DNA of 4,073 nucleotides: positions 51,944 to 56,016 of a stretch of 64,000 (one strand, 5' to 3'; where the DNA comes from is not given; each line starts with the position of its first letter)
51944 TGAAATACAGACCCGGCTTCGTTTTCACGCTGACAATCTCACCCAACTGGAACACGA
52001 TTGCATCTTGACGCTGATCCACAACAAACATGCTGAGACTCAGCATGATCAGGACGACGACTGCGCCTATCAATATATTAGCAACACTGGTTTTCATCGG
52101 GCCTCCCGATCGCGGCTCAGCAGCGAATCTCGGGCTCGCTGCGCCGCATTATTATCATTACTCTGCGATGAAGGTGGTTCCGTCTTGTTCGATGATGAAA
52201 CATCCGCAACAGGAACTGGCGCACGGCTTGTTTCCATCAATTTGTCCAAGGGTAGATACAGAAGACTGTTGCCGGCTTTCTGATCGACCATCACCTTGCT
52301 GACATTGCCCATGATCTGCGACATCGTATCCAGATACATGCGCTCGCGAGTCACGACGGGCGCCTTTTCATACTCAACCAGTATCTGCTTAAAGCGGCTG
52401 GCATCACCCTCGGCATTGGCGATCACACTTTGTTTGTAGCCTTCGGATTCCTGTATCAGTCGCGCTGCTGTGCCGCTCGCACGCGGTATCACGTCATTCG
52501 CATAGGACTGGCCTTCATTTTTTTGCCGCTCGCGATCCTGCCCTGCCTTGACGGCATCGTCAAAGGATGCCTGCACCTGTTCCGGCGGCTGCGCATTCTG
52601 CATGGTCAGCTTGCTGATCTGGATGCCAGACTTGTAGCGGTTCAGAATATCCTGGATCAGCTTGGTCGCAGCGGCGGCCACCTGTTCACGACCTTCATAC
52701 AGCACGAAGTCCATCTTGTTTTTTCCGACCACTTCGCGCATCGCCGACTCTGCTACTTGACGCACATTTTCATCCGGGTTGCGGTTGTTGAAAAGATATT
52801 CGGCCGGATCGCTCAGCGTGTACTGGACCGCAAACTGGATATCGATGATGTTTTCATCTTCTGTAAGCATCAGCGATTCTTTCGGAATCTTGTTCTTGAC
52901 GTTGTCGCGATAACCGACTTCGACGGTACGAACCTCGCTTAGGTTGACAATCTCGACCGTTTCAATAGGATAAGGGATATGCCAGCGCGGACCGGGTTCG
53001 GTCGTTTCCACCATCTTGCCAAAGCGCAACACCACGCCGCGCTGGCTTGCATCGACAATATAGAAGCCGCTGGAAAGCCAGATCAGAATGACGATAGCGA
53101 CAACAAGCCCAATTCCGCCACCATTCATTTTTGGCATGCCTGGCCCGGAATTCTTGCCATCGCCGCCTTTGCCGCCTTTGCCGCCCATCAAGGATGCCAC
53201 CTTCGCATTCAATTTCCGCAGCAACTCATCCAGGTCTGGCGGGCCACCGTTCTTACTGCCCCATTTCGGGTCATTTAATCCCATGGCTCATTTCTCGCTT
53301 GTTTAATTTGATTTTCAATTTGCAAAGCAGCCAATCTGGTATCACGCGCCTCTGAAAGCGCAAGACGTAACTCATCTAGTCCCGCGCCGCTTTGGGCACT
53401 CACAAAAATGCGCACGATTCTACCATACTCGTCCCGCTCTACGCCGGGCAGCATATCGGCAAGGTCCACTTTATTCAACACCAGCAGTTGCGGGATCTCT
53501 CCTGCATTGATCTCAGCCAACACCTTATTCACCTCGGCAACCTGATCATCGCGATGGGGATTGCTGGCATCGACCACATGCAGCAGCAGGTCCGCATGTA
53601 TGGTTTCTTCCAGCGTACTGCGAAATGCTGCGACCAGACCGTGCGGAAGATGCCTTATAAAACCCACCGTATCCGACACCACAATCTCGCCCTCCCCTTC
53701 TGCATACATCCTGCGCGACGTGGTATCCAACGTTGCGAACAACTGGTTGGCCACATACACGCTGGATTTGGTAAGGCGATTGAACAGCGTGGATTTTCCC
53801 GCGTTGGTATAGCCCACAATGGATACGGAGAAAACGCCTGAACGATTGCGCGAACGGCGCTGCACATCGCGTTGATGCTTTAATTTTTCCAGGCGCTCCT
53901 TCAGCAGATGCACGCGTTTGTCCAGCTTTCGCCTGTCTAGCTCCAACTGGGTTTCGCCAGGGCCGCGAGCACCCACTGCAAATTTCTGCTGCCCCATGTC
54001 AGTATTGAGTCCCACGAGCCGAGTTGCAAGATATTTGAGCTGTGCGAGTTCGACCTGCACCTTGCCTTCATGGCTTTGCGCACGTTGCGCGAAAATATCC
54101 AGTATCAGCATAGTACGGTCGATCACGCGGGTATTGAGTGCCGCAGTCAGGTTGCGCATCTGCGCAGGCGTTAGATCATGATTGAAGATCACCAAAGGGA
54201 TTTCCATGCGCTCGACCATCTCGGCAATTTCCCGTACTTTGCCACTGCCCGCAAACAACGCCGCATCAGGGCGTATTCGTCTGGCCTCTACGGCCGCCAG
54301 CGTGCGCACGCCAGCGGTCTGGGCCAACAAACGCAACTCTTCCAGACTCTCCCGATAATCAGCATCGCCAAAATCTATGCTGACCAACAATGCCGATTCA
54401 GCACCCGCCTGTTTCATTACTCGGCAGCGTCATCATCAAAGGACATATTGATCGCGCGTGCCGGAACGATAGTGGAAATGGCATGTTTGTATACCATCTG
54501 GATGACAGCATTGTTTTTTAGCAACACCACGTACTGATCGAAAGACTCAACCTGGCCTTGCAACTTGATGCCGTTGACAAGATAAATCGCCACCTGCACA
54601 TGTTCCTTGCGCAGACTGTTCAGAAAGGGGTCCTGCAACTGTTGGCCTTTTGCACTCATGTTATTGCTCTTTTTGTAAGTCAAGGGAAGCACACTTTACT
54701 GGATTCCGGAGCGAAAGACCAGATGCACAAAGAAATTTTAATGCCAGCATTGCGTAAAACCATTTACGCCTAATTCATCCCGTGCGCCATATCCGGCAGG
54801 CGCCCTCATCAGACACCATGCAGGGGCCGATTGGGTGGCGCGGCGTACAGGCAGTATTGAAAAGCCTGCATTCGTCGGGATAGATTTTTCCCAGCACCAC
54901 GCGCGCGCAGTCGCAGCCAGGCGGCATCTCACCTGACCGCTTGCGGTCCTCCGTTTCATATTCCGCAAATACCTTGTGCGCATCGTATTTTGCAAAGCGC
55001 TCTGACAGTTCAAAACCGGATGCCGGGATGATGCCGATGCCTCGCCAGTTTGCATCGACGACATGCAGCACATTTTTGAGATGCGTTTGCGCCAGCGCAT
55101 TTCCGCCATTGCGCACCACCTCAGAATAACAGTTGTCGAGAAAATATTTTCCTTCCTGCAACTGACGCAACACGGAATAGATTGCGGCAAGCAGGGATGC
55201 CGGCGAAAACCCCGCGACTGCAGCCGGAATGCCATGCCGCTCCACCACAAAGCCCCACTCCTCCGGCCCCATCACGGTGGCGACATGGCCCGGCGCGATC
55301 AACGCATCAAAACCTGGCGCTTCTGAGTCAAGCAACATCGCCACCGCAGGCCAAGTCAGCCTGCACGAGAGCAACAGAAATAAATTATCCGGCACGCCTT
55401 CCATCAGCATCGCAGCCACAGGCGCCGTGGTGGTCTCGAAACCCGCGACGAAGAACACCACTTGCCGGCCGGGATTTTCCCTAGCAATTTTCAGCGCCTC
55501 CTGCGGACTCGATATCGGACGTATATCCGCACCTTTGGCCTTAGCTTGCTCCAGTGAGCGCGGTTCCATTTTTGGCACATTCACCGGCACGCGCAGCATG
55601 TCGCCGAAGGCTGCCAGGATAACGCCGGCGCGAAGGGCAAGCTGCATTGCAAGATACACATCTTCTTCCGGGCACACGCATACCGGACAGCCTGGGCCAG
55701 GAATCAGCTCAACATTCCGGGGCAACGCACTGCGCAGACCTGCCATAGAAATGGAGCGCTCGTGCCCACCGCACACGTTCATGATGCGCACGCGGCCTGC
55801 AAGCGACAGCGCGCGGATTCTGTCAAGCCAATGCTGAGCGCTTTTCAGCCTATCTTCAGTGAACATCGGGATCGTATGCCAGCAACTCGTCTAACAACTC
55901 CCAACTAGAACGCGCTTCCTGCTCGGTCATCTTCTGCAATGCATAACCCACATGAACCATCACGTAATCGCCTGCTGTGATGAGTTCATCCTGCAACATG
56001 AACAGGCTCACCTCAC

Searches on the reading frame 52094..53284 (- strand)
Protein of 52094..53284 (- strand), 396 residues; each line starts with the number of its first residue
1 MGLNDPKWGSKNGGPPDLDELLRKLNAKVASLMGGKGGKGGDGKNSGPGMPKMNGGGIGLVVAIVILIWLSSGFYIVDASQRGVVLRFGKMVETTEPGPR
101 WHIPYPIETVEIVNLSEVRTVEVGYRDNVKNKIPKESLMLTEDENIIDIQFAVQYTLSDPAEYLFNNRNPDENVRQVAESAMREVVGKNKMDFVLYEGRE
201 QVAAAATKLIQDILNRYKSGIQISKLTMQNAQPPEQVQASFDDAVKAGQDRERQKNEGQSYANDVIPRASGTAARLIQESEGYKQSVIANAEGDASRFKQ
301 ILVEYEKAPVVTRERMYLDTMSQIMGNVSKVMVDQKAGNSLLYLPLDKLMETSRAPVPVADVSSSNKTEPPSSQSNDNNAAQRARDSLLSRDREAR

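Call 25: search_protein_families(library=ncbifam, proteins=[window:52094-53284:-], max_evalue=0.00001)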
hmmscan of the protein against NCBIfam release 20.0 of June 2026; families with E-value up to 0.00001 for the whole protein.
window:52094-53284:- (396 aa): 3 families
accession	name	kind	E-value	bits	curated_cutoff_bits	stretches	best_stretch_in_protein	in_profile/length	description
NF008181.0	PRK10930.1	equivalog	1.1e-94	317.6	660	1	9-383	32-393/419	FtsH protease activity modulator HflK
TIGR01933.1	hflK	equivalog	2.5e-92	309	159.4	1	74-347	1-261/261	FtsH protease activity modulator HflK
TIGR01932.1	hflC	equivalog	1.6e-08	33.7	134.4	1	58-218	4-164/318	protease modulator HflC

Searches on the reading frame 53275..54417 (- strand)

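Call 25: search_protein_families(library=ncbifam, proteins=[window:53275-54417:-], max_evalue=0.00001)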
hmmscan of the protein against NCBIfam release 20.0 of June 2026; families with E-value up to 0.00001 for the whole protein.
window:53275-54417:- (380 aa): 19 families
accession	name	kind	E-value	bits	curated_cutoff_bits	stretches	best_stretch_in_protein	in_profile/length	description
TIGR03156.1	GTP_HflX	equivalog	3.2e-140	467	216.75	1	9-356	2-349/351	GTPase HflX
NF008280.0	PRK11058.1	equivalog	7.2e-126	420.4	441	1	5-368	7-371/426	ribosome rescue GTPase HflX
TIGR03594.1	GTPase_EngA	equivalog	3.1e-16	59.4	306.7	1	197-358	2-160/432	ribosome biogenesis GTPase Der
NF000908.1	PRK00089.1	equivalog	8.4e-16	58.1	237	1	197-356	5-165/291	GTPase Era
NF003661.0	PRK05291.1-3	equivalog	1.1e-15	57.9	380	1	164-376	188-388/448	tRNA uridine-5-carboxymethylaminomethyl(34) synthesis GTPase MnmE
TIGR03918.1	GTP_HydF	equivalog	9.1e-15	54.4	325.55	1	196-364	8-173/392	[FeFe] hydrogenase H-cluster maturation GTPase HydF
TIGR02729.1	Obg_CgtA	equivalog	1.2e-13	50.9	280.25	1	197-352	159-322/329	Obg family GTPase CgtA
NF008955.0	PRK12297.1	equivalog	1.8e-13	50.2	406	1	198-364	162-334/429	GTPase ObgE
TIGR00450.1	mnmE_trmE_thdF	equivalog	3.2e-13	49.6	252.6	1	159-322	173-331/446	tRNA uridine-5-carboxymethylaminomethyl(34) synthesis GTPase MnmE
NF008956.1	PRK12299.1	equivalog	7.6e-13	48.1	300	1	198-354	161-321/327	GTPase ObgE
TIGR00436.1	era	equivalog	4.9e-11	42.5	116.25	1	198-320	3-120/270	GTPase Era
TIGR00231.1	small_GTP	domain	1e-10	41.7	42.5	1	197-324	5-130/164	GTP-binding protein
TIGR00437.1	feoB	equivalog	8.2e-10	38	315.65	1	202-362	1-158/594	ferrous iron transport protein B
TIGR03596.1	GTPase_YlqF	equivalog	4.7e-09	36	208.2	0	164-224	87-148/276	ribosome biogenesis GTPase YlqF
NF007071.0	PRK09518.1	equivalog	6.4e-09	34.9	953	1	172-364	424-623/706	bifunctional cytidylate kinase/GTPase Der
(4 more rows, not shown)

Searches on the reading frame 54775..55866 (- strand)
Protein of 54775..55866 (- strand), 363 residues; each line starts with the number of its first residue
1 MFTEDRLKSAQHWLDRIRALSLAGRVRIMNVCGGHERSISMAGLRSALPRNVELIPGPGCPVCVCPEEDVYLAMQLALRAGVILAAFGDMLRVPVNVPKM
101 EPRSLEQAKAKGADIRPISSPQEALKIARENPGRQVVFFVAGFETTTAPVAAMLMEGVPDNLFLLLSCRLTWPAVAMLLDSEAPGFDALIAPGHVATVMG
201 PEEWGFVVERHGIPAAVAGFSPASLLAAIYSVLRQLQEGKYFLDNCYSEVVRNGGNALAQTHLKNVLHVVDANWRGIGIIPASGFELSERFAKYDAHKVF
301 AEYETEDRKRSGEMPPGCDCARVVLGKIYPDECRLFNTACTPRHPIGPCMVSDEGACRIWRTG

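Call 25: search_protein_families(library=ncbifam, proteins=[window:54775-55866:-], max_evalue=0.00001)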
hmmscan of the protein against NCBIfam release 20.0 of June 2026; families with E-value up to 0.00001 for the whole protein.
window:54775-55866:- (363 aa): 1 family
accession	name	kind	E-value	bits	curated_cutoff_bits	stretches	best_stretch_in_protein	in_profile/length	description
TIGR00075.1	hypD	equivalog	6.1e-110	367.6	192.8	1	12-361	18-364/372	hydrogenase formation protein HypD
